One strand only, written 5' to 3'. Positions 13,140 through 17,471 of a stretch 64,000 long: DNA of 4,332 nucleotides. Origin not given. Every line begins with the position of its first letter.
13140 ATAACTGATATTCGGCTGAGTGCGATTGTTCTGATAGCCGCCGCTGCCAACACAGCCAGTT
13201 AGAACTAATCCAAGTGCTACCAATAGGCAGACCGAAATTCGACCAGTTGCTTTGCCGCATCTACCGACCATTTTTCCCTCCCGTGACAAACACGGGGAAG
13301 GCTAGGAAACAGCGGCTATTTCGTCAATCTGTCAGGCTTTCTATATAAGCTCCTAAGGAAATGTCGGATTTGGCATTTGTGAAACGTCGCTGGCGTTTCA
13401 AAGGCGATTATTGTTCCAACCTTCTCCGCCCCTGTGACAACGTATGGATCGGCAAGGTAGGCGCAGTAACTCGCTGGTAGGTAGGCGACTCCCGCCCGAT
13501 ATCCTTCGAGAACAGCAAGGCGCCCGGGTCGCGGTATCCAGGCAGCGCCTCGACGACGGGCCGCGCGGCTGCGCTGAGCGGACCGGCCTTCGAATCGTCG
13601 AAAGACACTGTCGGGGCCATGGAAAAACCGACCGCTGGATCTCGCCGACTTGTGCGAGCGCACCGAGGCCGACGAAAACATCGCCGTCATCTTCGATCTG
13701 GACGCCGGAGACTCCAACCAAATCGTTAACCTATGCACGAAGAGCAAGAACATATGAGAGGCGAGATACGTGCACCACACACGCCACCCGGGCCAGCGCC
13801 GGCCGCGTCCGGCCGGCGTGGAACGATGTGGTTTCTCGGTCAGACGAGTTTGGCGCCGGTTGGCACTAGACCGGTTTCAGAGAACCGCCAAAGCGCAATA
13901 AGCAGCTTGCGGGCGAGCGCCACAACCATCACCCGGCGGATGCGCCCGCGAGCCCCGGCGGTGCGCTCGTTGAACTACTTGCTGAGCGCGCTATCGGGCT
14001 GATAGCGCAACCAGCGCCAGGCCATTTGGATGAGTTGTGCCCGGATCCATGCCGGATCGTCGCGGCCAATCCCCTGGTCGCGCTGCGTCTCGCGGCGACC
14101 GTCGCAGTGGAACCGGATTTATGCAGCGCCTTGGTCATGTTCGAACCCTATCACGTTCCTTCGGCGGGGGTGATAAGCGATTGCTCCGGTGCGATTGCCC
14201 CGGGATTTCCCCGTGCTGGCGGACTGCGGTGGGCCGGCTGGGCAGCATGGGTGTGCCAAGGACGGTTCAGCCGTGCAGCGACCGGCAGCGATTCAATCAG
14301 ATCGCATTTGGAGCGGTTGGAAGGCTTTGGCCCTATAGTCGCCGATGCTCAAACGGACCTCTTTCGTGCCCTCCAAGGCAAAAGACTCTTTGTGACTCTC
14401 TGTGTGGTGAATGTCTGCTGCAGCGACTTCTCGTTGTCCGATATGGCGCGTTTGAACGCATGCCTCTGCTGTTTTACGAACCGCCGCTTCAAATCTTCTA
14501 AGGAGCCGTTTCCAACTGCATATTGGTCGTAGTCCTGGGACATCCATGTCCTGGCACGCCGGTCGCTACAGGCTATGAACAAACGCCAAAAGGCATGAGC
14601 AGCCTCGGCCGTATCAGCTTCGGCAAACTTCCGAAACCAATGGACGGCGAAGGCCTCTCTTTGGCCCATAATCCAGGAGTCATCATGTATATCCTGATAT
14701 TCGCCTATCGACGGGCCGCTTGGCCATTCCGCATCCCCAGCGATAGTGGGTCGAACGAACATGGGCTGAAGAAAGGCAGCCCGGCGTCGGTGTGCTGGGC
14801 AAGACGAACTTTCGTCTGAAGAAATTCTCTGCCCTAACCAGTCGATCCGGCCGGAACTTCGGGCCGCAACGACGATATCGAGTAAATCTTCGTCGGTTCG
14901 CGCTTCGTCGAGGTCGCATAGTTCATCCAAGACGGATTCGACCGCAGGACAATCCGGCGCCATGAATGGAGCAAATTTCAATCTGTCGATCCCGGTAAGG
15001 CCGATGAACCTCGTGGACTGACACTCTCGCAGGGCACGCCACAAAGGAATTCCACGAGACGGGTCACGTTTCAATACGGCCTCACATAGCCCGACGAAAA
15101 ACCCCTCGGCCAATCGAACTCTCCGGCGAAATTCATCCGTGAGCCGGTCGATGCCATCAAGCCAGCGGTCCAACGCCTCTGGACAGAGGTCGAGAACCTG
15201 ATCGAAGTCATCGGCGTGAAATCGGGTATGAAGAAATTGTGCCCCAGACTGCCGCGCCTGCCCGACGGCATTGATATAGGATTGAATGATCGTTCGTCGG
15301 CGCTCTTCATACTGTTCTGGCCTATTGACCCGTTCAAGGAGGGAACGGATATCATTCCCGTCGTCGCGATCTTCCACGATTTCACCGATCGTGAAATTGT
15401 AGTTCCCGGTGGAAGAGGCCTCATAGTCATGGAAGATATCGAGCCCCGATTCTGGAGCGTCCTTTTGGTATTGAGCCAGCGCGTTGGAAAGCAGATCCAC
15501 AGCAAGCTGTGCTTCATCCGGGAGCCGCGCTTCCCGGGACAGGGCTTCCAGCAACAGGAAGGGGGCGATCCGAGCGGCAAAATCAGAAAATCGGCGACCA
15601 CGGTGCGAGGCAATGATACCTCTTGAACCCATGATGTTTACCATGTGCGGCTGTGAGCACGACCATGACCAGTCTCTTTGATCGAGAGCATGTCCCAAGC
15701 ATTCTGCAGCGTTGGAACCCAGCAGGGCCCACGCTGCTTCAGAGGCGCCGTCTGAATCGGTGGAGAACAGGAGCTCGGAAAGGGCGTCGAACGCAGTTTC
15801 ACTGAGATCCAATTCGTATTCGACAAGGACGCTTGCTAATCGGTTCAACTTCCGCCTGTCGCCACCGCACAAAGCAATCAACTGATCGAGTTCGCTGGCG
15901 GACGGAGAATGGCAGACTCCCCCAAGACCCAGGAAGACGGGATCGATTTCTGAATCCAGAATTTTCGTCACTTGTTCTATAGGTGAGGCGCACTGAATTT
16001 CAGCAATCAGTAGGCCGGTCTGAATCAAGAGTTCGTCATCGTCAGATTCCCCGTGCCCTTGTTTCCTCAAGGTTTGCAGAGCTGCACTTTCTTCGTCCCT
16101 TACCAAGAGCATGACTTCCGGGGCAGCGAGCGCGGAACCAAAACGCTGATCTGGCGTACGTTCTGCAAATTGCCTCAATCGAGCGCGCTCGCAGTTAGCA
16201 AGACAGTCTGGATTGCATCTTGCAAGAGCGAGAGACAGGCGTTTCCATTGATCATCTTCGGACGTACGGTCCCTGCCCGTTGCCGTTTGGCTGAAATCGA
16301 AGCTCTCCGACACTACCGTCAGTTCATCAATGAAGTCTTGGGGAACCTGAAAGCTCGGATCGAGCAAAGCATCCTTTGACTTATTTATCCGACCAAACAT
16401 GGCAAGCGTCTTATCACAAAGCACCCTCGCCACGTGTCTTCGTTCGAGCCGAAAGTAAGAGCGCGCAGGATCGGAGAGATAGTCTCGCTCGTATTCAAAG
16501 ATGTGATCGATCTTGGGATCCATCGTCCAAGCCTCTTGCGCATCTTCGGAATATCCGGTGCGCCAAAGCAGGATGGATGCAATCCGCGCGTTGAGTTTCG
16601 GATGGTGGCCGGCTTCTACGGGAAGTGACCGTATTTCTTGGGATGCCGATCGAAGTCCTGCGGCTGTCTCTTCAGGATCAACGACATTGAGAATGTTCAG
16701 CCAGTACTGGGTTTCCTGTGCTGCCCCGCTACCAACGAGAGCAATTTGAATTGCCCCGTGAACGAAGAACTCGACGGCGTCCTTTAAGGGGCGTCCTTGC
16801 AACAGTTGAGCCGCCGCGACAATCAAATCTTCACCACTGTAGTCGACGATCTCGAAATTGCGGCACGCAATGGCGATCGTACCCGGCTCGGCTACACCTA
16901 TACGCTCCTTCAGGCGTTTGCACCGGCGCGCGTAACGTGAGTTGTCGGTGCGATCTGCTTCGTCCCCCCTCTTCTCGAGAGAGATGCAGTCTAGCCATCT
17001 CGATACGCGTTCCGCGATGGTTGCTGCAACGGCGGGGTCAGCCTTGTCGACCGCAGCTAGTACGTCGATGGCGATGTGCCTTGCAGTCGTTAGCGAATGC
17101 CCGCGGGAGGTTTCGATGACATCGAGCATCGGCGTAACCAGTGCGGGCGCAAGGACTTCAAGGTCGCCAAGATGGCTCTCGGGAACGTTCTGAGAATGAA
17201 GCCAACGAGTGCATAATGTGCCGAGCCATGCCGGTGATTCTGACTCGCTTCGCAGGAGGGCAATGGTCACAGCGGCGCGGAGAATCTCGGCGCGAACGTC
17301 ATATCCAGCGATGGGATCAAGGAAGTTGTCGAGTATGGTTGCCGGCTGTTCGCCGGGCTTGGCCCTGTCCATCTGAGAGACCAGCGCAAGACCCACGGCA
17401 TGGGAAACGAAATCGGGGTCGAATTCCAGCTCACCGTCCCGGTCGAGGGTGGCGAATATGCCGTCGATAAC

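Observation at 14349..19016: Single-gene 1,555-aa Mrr-like nuclease / STAND NTPase / >1,000-aa unassigned C-terminus: an Avs-like antiviral sensor with a variant nuclease triad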

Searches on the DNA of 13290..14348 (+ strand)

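Call 90: search_dna_similar(query=window:13290-14348:+, collection=plasmids, mode=distant, max_rows=8)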
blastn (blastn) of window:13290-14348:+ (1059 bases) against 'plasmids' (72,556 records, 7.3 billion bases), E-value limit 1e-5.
Records with a match: 11; places in all: 15; records where one place covers at least 80% of the query: 0.
Best place of each record, by identity: 90-95% 1; 80-90% 1; 60-80% 9.
By first word of the organism name: Paraburkholderia 4; Mycetohabitans 3; Sphingobium 2; Rhizorhabdus 1; Microvirga 1.
By predicted mobility (MOB-suite, as given by PLSDB): non-mobilizable 6; conjugative 3; mobilizable 2.
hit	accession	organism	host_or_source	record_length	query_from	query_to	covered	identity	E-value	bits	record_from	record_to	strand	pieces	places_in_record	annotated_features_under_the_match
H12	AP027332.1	Sphingobium sp. TomTYG65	-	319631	599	735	13%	70.1%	1e-6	64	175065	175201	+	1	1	hypothetical protein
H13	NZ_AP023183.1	Paraburkholderia sp. PGU19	Physopelta gutta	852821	645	736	9%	78.3%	7e-9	71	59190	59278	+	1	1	transposase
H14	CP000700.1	Rhizorhabdus wittichii RW1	-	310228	557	636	8%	77.5%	3e-7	64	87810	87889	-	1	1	transposase IS116/IS110/IS902 family protein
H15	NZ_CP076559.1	Sphingobium xenophagum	bacteria,La Roche-Posay thermal water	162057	557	636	8%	77.5%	3e-7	64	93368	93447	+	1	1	IS110 family transposase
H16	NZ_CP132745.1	Mycetohabitans endofungorum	-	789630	672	748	7%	77.9%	1e-6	64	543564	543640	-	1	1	IS110 family transposase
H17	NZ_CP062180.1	Mycetohabitans endofungorum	Rhizopus microsporus,bacterial ...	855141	672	748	7%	77.9%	1e-6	64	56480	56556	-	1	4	IS110 family transposase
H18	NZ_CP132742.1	Mycetohabitans endofungorum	Rhizopus microsporus,culture isolated ...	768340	672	748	7%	77.9%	1e-6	64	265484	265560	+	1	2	IS110 family transposase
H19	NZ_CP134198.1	Paraburkholderia sp. FT54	single cell,Rhizosphere soil of Tomato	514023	666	738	7%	79.5%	3e-7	65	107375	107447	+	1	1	IS110 family transposase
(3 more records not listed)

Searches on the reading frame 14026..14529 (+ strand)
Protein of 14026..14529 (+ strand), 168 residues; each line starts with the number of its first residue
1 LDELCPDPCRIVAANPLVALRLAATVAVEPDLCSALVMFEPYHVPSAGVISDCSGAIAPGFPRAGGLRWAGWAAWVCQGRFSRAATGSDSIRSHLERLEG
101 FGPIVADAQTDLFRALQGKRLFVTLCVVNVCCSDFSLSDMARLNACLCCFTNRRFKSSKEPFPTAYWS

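Call 18: search_protein_families(library=pfam, proteins=[window:14026-14529:+], max_evalue=0.01)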
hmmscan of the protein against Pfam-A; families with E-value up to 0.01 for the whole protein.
window:14026-14529:+ (168 aa): 0 families

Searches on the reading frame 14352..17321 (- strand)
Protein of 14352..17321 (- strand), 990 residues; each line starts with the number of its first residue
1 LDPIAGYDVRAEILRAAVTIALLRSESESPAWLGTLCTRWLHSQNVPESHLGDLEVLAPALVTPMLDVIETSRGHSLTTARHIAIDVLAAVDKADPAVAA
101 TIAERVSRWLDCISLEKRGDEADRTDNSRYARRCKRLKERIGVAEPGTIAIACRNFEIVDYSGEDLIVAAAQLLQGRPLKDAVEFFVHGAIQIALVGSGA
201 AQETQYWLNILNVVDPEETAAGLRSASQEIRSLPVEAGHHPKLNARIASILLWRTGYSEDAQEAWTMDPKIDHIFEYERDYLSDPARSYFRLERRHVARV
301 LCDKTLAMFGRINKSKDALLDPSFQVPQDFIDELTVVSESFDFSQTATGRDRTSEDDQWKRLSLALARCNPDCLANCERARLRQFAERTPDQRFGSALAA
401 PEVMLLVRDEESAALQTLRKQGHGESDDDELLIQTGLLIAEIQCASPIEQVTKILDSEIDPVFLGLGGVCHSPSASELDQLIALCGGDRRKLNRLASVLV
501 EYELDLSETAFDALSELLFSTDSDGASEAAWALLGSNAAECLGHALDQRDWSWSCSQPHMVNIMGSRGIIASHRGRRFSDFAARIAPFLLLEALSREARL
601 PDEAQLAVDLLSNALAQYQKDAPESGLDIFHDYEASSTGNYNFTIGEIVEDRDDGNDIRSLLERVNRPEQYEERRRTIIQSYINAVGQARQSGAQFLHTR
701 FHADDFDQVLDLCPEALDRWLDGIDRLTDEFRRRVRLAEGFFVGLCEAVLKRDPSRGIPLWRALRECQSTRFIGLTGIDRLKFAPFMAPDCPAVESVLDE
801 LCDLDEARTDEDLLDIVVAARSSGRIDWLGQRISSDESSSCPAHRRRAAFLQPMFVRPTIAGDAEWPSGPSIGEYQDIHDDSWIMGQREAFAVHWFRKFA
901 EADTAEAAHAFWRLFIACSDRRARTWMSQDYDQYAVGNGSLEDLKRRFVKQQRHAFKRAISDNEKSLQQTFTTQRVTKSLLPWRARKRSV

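Call 40: predict_structure(alignment_id=A3)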
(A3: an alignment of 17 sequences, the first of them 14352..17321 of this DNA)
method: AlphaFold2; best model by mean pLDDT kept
length: 990 residues; sequences in the alignment: 17
mean_pLDDT: 87.1   pTM: 0.86
mean pLDDT of the five models: 87.1, 82.5, 80.9, 79.5, 78.7
residues with pLDDT >= 90: 551; 70-90: 361; 50-70: 54; < 50: 24
segments of 3 or more residues with pLDDT < 50: 1-6, 651-660, 984-990
pLDDT, mean of each block of 10 residues (from residue 1): 50 88 80 90 78 87 93 76 87 89 93 81 71 91 93 93 82 90 94 84 83 92 97 94 95 91 88 82 91 93 93 94 96 95 88 89 96 96 92 89 91 93 70 89 89 84 70 91 88 89 88 89 69 92 94 88 93 90 93 87 93 87 83 74 74 40 65 85 90 87 93 92 91 92 96 94 91 88 94 93 87 94 92 93 93 92 89 84 94 97 95 96 90 82 89 88 88 75 36
secondary structure, 60 per line:
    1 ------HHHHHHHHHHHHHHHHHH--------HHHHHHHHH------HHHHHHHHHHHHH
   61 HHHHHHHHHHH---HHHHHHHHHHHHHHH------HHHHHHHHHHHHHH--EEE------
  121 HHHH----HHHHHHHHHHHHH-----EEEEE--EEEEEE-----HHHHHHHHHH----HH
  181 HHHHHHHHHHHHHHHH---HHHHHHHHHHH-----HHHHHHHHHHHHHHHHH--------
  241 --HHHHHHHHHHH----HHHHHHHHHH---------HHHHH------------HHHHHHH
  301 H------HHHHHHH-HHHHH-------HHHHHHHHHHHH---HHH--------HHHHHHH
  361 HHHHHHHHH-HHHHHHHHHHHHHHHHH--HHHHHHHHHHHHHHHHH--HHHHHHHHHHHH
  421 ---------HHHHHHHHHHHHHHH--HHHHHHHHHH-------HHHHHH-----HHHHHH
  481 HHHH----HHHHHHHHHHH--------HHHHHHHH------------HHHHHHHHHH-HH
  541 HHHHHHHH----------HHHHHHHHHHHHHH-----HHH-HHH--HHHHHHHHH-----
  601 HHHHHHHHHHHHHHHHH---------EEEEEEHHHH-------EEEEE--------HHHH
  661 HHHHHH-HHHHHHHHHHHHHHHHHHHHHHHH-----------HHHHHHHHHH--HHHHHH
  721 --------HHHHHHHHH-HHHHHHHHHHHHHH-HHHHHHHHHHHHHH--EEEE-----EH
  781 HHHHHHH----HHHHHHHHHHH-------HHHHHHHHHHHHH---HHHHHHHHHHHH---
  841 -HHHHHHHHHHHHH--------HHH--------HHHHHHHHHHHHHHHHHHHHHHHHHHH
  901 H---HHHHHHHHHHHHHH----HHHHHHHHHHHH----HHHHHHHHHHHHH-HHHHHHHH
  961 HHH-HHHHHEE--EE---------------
elements in order (helices of 4 or more, strands of 3 or more residues): H7-24 H33-41 H48-71 H75-89 H96-109 E112-114 H121-124 H129-141 E147-151 E154-159 H165-174 H179-196 H200-210 H216-232 H243-253 H258-267 H277-281 H294-301 H308-314 H316-320 H328-339 H354-369 H371-387 H390-406 H409-420 H430-444 H447-456 H464-469 H475-484 H489-499 H508-515 H528-537 H539-548 H559-572 H587-595 H601-617 E627-632 H633-636 E644-648 H657-666 H668-691 H703-712 H715-720 H729-737 H739-752 H754-767 E770-773 H780-787 H792-802 H810-822 H826-837 H842-854 H874-901 H905-918 H923-934 H939-951 H953-963 H965-969
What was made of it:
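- The model is a confident alpha-solenoid (pLDDT 87, pTM 0.86, call 40).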

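Call 43: fold_search(model_id=the predicted structure, library=pdb)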
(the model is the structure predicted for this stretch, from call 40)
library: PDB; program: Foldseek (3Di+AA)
matches with E <= 10: 783; with E <= 0.001: 8
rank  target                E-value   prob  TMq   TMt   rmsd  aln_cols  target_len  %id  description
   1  8rbz_a                1.8e-04  0.92  0.11  0.10  65.3      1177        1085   13  Structure of Integrator-PP2A-SOSS-CTD post-termination complex (released 2024-02-07)
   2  3w3t                  3.0e-04  1.00  0.21  0.20  22.3      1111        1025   11  Crystal structure of Kap121p (released 2013-04-10)
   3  6zwo_B                3.2e-04  0.97  0.13  0.10  36.1      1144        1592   11  cryo-EM structure of human mTOR complex 2, focused on one half (released 2020-11-18)
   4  3gjx_A                3.3e-04  0.96  0.12  0.11  30.0      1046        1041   11  Crystal Structure of the Nuclear Export Complex CRM1-Snurportin1-RanGTP (released 2009-05-26)
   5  3nc0_D                4.1e-04  0.90  0.10  0.10  31.5      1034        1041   12  Crystal structure of the HIV-1 Rev NES-CRM1-RanGTP nuclear export complex (crystal II) (released 2010-10-27)
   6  2p8q_A                5.9e-04  1.00  0.20  0.21  21.1      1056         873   12  Crystal Structure of human Importin beta bound to the Snurportin1 IBB-domain (released 2008-01-22)
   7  3w3v                  8.2e-04  1.00  0.23  0.23  20.5      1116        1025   11  Crystal structure of Kap121p mutant D353K/E396K/D438K (released 2013-04-10)
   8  6xte_A                9.9e-04  1.00  0.21  0.20  24.3      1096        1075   11  Human karyopherin RanBP5 (isoform-1) (released 2020-04-22)
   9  4zj7_A                1.1e-03  0.99  0.20  0.20  21.4      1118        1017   11  Crystal structure of the karyopherin Kap121p bound to the extreme C-terminus of the protein phosphatase Cdc14p (released 2015-06-03)
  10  5h2v_A                1.3e-03  0.99  0.20  0.20  22.1      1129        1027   11  Crystal structure of the karyopherin Kap121p bound to the SUMO protease Ulp1p (released 2016-12-14)
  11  4a0c_B                1.5e-03  1.00  0.22  0.20  27.9      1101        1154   10  Structure of the CAND1-CUL4B-RBX1 complex (released 2011-11-30)
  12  6x2w_C                1.5e-03  0.99  0.19  0.19  25.4      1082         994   10  Crystal Structure of PKINES peptide bound to CRM1(E571K) (released 2020-07-01)
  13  9m1m_D                1.5e-03  0.89  0.14  0.13  36.3      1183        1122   12  Cryo-EM structure of the TBC-DEC-Arl2-alpha-beta-tubulin complex with GDP-AlFx (released 2025-10-22)
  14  4hzk_A                1.6e-03  0.99  0.23  0.22  25.2      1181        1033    8  Crystal structure of free CRM1 (crystal form 2) (released 2013-01-23)
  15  7z8t_D                1.9e-03  0.99  0.21  0.19  28.5      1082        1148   10  CAND1-SCF-SKP2 CAND1 engaged SCF rocked (released 2023-04-19)
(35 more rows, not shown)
